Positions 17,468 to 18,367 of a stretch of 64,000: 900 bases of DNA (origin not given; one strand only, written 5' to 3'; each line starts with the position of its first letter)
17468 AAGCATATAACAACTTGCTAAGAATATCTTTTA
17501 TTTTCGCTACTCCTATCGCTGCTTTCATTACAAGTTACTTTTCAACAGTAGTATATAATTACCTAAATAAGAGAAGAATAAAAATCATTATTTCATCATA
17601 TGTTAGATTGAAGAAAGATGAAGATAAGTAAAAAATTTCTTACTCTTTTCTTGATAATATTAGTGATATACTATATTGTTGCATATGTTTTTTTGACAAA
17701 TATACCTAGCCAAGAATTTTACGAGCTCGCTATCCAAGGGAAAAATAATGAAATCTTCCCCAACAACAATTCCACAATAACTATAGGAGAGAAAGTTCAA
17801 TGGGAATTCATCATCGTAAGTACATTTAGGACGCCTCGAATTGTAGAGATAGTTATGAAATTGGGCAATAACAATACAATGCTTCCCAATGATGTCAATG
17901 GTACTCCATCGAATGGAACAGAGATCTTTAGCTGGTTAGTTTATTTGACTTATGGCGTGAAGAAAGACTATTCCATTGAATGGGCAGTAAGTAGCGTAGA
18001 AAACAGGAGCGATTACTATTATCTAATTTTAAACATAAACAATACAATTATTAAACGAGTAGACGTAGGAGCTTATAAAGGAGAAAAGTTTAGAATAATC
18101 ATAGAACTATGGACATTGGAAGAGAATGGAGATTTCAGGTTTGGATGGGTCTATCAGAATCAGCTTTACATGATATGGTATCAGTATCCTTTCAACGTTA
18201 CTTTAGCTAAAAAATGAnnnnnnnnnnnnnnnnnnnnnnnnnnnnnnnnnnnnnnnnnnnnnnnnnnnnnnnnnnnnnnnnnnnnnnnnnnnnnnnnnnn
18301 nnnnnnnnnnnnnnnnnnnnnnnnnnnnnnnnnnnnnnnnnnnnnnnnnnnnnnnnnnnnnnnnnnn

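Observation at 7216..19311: Predicted UDP-2,3-diamino-2,3-dideoxy-uronic-acid-type pathway plus an ATP-grasp enzyme in a Sulfolobales-like archaeon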

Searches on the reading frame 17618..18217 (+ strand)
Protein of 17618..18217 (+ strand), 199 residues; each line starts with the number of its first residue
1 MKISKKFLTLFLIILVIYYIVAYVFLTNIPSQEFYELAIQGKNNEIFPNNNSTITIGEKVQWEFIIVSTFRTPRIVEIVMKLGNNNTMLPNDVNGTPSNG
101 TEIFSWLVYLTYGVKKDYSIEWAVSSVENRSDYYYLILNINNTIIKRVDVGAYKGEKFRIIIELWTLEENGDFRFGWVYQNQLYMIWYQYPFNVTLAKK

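Call 8: search_protein_families(library=pfam, proteins=[window:17618-18217:+], max_evalue=0.01)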
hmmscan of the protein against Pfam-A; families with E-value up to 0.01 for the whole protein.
window:17618-18217:+ (199 aa): 0 families
